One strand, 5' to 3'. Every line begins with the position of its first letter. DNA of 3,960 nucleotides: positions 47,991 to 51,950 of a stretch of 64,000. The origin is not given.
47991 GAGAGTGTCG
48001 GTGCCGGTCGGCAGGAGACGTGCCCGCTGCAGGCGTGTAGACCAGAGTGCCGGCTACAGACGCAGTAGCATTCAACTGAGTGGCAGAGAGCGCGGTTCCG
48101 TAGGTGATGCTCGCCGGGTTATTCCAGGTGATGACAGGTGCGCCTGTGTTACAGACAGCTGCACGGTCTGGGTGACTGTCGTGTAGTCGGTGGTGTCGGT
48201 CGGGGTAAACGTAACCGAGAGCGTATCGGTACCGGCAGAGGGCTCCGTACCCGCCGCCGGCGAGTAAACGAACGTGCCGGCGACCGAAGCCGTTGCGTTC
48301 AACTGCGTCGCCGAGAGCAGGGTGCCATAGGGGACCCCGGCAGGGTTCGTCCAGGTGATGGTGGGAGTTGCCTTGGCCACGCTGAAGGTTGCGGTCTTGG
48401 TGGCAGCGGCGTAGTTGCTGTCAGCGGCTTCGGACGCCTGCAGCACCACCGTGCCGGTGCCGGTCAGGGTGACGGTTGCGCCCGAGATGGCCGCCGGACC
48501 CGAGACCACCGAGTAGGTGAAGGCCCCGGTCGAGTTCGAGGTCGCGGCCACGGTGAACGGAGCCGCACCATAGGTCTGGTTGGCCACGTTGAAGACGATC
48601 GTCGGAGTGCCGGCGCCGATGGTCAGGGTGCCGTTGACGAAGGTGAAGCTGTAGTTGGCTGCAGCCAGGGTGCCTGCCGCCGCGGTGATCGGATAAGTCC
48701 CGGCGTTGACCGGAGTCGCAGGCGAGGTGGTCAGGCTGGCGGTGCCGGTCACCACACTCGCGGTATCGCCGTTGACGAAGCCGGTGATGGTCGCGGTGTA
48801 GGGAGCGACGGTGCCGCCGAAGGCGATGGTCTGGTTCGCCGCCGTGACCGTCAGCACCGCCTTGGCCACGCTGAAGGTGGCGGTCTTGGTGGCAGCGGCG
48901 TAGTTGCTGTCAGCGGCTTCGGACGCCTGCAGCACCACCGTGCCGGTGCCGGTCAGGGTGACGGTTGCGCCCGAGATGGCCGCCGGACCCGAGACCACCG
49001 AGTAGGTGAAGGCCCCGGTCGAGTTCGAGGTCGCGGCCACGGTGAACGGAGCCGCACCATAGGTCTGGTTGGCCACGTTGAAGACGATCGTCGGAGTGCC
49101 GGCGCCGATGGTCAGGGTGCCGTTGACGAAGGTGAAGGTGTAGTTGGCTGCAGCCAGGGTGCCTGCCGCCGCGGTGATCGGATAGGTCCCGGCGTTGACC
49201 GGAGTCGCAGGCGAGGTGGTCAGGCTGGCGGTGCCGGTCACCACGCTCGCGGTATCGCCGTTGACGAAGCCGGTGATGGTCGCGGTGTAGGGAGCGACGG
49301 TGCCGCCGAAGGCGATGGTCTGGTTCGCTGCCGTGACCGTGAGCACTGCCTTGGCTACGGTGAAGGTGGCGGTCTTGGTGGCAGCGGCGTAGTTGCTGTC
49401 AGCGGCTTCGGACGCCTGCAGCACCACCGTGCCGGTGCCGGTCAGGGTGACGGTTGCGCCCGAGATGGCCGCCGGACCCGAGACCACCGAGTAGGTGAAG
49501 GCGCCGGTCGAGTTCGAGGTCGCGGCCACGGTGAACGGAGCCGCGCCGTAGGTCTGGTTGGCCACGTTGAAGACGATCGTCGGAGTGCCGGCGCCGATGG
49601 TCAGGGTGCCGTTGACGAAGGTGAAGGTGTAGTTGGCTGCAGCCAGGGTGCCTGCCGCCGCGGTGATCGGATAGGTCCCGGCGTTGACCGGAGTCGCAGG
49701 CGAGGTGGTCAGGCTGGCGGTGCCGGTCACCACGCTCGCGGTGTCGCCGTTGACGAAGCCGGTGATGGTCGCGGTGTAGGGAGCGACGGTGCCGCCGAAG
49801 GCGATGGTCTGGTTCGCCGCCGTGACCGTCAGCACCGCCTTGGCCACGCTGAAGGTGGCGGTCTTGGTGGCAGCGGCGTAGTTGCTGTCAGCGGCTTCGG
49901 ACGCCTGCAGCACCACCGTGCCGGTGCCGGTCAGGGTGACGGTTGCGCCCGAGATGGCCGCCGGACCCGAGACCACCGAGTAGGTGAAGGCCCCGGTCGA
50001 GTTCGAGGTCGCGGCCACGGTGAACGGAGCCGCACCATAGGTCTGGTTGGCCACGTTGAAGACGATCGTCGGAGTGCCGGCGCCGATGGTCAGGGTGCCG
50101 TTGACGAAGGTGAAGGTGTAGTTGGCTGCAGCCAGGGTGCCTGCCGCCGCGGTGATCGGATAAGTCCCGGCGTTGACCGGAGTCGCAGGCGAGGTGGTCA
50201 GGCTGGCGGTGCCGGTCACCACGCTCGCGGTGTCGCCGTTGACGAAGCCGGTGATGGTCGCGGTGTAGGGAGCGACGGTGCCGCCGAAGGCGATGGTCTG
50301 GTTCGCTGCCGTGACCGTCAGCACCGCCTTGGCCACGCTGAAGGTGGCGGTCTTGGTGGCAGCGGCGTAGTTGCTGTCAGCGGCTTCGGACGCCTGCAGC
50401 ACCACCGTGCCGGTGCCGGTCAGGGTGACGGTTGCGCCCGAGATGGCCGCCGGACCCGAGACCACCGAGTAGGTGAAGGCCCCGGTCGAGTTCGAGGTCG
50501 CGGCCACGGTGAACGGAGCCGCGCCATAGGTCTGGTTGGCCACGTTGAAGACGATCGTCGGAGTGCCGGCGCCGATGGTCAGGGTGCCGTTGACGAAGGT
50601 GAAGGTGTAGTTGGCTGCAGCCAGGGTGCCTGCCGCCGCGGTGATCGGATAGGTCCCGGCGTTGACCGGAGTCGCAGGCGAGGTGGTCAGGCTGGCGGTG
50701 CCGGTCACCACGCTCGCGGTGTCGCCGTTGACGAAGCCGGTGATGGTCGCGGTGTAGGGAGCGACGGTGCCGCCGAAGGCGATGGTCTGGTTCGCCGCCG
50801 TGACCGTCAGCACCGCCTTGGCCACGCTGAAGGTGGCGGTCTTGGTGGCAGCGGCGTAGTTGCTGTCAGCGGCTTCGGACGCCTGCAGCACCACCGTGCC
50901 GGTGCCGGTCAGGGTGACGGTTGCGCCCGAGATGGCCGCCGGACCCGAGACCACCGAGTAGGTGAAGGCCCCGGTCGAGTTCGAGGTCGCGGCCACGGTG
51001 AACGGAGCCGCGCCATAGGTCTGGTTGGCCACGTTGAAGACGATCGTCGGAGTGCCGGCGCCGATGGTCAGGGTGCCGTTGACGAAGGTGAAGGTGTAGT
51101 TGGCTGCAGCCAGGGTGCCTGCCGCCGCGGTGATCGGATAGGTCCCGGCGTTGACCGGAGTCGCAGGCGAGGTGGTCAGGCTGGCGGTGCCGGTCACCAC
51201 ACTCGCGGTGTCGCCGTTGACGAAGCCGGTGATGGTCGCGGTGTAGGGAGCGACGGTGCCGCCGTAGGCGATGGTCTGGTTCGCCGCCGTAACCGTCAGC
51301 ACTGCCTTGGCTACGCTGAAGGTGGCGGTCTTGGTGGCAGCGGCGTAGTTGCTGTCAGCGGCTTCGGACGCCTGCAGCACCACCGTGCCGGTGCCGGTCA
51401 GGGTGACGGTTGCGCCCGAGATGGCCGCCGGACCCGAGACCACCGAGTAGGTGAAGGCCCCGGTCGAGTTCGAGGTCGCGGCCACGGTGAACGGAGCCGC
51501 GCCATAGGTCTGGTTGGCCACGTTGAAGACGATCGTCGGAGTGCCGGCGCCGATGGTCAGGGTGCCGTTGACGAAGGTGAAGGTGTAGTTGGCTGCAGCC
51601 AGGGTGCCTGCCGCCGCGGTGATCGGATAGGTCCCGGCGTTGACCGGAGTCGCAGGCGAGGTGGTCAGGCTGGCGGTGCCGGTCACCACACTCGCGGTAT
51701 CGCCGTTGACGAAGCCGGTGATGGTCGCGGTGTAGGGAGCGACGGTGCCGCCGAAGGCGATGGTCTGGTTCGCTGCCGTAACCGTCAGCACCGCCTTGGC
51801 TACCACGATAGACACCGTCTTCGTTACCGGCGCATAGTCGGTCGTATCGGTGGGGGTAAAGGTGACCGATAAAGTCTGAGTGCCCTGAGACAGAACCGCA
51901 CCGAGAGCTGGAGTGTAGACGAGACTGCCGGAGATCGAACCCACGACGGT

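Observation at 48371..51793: Seven near-identical 489-bp tandem units inside the giant gene (recent expansion or ongoing gene conversion)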

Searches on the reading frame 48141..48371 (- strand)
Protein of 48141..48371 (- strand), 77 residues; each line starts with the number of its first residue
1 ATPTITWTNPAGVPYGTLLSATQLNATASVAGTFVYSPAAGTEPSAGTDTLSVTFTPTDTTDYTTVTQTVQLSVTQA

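Call 61: search_protein_families(library=pfam, proteins=[window:48141-48371:-], max_evalue=10)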
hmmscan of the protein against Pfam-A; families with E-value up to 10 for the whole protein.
seq(77 aa): 2 families
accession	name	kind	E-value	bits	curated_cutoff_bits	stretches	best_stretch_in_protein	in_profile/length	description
PF24507.1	Ig_CFAP65_4th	-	0.0021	18.9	27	1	31-65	22-56/76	CFAP65, fourth Ig-like domain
PF22065.2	Cep192_D7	-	0.02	15.2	27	1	31-64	64-97/125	Cep192 domain 7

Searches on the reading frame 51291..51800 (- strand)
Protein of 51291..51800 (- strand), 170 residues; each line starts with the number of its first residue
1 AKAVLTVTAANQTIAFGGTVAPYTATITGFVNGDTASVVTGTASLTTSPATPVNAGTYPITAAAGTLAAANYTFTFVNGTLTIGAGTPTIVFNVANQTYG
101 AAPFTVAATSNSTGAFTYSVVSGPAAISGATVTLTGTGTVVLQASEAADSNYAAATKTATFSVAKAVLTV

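Call 9: search_protein_families(library=pfam, proteins=[window:51291-51800:-], max_evalue=0.01)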
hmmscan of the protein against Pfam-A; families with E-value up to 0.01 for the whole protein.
seq(170 aa): 1 family
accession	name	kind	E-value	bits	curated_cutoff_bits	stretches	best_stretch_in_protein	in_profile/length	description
PF18676.6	MBG_2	-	3.5e-17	63.2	25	1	5-82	1-72/72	MBG domain (YGX type)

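Call 16: find_homologous_proteins(query=window:51312-51800:-, max_evalue=1e-10)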
Query seq(163 aa) (163 aa): 313 proteins with E <= 1e-10 among 2572 candidates; the best 120 are listed.
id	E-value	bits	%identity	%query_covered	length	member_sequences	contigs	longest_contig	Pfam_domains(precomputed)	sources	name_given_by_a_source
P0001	1.1e-81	290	60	77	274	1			-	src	-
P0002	6.1e-79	281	67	79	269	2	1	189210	-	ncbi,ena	-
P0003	1.3e-77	277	65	79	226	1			-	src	-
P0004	6.6e-74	265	64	77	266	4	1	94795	-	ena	-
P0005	9.6e-70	251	64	77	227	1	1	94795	-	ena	-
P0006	3.1e-67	243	51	88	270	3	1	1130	-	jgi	-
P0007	1.8e-66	241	74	59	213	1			-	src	-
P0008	3.1e-66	240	77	59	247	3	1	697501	-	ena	-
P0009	3.8e-64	233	82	62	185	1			PF18676.7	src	-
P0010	2.9e-63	230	79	65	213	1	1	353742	PF18676.7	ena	-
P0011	8.6e-63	229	53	88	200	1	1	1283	-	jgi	jgi:ABC-type anion transport system duplicated permease subunit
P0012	1.1e-62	228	77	85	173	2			PF18676.7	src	-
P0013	7.5e-61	222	59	94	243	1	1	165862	-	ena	-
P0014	1.1e-57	212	64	79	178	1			-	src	-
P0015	1.8e-53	198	65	79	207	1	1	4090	-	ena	-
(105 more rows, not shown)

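Call 17: find_encoding_contigs(protein=P0004, flank=10000, max_places=3)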
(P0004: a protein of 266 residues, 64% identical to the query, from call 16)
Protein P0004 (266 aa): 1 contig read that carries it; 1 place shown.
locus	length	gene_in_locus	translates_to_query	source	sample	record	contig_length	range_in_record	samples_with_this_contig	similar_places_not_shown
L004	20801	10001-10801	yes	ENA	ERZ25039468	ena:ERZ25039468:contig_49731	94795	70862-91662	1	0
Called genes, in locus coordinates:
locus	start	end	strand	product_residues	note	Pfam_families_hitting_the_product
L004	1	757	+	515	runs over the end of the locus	PF13517:FG-GAP_3, PF01839:FG-GAP (weak), PF13517:FG-GAP_3, PF01839:FG-GAP (weak), PF13517:FG-GAP_3, PF01839:FG-GAP (weak), PF16640:Big_3_5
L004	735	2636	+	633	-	PF18676:MBG_2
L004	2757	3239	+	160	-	-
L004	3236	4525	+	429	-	-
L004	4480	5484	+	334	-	-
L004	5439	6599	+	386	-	PF05506:PLipase_C_C (faint)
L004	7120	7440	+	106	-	-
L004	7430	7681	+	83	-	-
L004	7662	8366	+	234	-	-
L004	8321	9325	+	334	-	-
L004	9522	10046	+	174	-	-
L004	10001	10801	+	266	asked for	-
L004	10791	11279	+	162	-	-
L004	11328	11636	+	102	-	-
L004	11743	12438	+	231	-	-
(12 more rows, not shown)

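Call 18: find_encoding_contigs(protein=P0002, flank=10000, max_places=3)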
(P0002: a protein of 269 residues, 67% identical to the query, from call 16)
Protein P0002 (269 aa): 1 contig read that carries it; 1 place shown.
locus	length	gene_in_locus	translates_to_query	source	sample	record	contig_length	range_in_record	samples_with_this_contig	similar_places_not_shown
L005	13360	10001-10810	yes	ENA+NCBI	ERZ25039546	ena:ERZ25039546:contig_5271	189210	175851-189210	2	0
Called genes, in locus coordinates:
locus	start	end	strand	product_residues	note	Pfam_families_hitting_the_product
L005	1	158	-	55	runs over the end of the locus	PF02954:HTH_8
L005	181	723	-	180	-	PF00158:Sigma54_activat, PF01078:Mg_chelatase (weak), PF14532:Sigma54_activ_2, PF25601:AAA_lid_14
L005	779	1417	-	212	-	PF00072:Response_reg (weak)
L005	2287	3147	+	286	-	PF01839:FG-GAP (faint), PF13517:FG-GAP_3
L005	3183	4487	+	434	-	PF13517:FG-GAP_3, PF01839:FG-GAP (weak), PF16640:Big_3_5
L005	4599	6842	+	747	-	PF24507:Ig_CFAP65_4th (faint), PF18676:MBG_2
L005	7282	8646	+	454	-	PF09087:Cyc-maltodext_N (faint)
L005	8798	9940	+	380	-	PF09087:Cyc-maltodext_N (faint)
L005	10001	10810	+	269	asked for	-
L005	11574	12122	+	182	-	-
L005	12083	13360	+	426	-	?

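Call 23: find_encoding_contigs(protein=P0010, flank=10000, max_places=3)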
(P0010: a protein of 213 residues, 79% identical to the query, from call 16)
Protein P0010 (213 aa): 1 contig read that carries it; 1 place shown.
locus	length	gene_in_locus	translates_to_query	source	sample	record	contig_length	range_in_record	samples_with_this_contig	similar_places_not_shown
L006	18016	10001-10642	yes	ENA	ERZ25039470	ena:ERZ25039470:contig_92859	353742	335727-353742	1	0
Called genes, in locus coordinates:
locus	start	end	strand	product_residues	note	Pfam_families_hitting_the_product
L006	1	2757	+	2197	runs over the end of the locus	PF16640:Big_3_5 (weak), PF01839:FG-GAP (faint), PF13517:FG-GAP_3, PF16640:Big_3_5, PF18676:MBG_2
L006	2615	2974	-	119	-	-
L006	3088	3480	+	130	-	-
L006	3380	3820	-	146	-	-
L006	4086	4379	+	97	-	-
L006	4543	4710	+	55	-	-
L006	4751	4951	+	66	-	PF18676:MBG_2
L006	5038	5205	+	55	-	-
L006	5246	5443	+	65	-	PF18676:MBG_2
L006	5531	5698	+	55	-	-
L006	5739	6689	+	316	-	PF18676:MBG_2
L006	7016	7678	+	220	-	-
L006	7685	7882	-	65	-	-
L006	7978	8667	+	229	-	PF18676:MBG_2 (weak)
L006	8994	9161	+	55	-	-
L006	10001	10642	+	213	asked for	PF18676:MBG_2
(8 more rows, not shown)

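Call 24: find_encoding_contigs(protein=P0013, flank=10000, max_places=3)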
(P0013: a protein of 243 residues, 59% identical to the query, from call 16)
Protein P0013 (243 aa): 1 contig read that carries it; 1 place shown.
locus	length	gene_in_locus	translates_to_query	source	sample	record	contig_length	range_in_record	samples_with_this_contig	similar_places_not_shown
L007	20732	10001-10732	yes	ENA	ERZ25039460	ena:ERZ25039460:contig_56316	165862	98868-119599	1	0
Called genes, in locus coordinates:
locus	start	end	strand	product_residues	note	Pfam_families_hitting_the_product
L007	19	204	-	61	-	-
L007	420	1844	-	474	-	PF00158:Sigma54_activat, PF01078:Mg_chelatase (faint), PF14532:Sigma54_activ_2, PF07724:AAA_2 (weak), PF07728:AAA_5 (weak), PF25601:AAA_lid_14, PF02954:HTH_8 (weak)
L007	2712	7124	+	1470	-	PF16640:Big_3_5 (weak), PF13517:FG-GAP_3, PF01839:FG-GAP (weak), PF13517:FG-GAP_3, PF01839:FG-GAP (weak), PF13517:FG-GAP_3, PF16640:Big_3_5, PF18676:MBG_2, +1 more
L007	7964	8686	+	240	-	-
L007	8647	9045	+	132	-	-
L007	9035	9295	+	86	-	-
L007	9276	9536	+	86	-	-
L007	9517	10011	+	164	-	-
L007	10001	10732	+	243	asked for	-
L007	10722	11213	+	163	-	-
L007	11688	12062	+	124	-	-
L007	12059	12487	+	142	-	-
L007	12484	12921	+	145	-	PF18676:MBG_2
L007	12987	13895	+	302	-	PF18676:MBG_2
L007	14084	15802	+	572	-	PF18676:MBG_2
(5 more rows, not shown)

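Call 39: search_protein_families(library=ncbifam, proteins=[window:51291-51800:-], max_evalue=0.01)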
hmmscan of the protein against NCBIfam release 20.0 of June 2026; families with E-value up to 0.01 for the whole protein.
seq(170 aa): 0 families

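Call 62: predict_structure(alignment_id=A1)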
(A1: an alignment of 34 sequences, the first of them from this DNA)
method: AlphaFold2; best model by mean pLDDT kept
length: 166 residues; sequences in the alignment: 34
mean_pLDDT: 94.5   pTM: 0.76
mean pLDDT of the five models: 94.5, 85.4, 84.9, 83.7, 80.3
residues with pLDDT >= 90: 145; 70-90: 17; 50-70: 4; < 50: 0
segments of 3 or more residues with pLDDT < 50: none
pLDDT, mean of each block of 10 residues (from residue 1): 94 92 94 90 85 86 94 96 95 98 97 97 98 98 97 98 95
secondary structure, 60 per line:
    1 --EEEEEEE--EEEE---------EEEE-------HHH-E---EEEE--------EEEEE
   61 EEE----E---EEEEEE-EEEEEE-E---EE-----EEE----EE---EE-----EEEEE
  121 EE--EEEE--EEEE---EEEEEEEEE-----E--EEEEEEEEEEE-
elements in order: E3-9 E12-15 E25-28 E44-47 E56-63 E72-77 E79-84 E97-99 E116-122 E125-128 E131-134 E138-146 E155-165

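Call 64: fold_search(model_id=the predicted structure, library=pdb)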
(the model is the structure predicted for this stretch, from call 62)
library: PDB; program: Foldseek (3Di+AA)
matches with E <= 10: 767; with E <= 0.001: 30
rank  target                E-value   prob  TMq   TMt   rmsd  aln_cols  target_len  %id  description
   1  4m00_A                1.0e-05  1.00  0.51  0.22   6.1       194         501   22  Crystal structure of the ligand binding region of staphylococcal adhesion SraP (released 2014-06-18)
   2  4l3a_A                1.3e-05  1.00  0.42  0.19   6.6       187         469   19  Crystal structure of Internalin K (InlK) from Listeria monocytogenes (released 2013-08-28)
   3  4m02                  2.8e-05  1.00  0.38  0.37  11.6       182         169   16  Middle fragment(residues 494-663) of the binding region of SraP (released 2014-06-18)
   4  4aqe_A                2.4e-04  1.00  0.34  0.29   6.4       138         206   11  CRYSTAL STRUCTURE OF DEAFNESS ASSOCIATED MUTANT MOUSE CADHERIN-23 EC1- 2S70P AND PROTOCADHERIN-15 EC1-2 FORM I (released 2012-11-07)
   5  4xxw_C                3.3e-04  1.00  0.32  0.27   7.1       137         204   15  Crystal structure of mouse Cadherin-23 EC1-2 and Protocadherin-15 EC1-2 splice variant (released 2016-05-04)
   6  9g93_G                4.1e-04  1.00  0.43  0.29   8.8       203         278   14  CryoET structure of the in vitro grown Bacillus anthracis Sap S-layer (released 2024-12-18)
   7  4aq8_C                4.1e-04  1.00  0.35  0.27   6.9       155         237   14  CRYSTAL STRUCTURE OF MOUSE CADHERIN-23 EC1-2 AND PROTOCADHERIN-15 EC1- 2 FORM II (released 2012-11-07)
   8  5w4t_B                4.1e-04  1.00  0.28  0.17   8.2       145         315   16  Crystal Structure of Fish Cadherin-23 EC1-3 (released 2018-06-20)
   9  9g93_J                4.6e-04  1.00  0.42  0.28   8.8       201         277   14  CryoET structure of the in vitro grown Bacillus anthracis Sap S-layer (released 2024-12-18)
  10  6bxu_A                4.6e-04  1.00  0.35  0.22   7.4       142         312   14  Crystal Structure of Mouse Protocadherin-15 EC5-7 I582T (released 2018-12-26)
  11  4axw_B                5.1e-04  1.00  0.39  0.29   6.5       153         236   14  CRYSTAL STRUCTURE OF MOUSE CADHERIN-23 EC1-2 AND PROTOCADHERIN-15 EC1- 2, FORM I 2.2A. (released 2012-11-07)
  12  2wd0_A                5.1e-04  1.00  0.39  0.34   8.6       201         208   14  CRYSTAL STRUCTURE OF NONSYNDROMIC DEAFNESS (DFNB12) ASSOCIATED MUTANT D124G OF MOUSE CADHERIN-23 EC1-2 (released 2010-04-21)
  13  5k6x_B                5.4e-04  0.99  0.30  0.16  20.1       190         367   16  Sidekick-2 immunoglobulin domains 1-4, crystal form 1 (released 2016-09-28)
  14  7scm_A                5.7e-04  1.00  0.32  0.28   7.2       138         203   14  Crystal Structure of Ancestral Amniote Cadherin-23 EC1-2 (released 2022-10-05)
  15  3ubg_A                6.0e-04  1.00  0.35  0.23   6.7       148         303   12  Crystal structure of Drosophila N-cadherin EC1-3, II (released 2011-12-21)
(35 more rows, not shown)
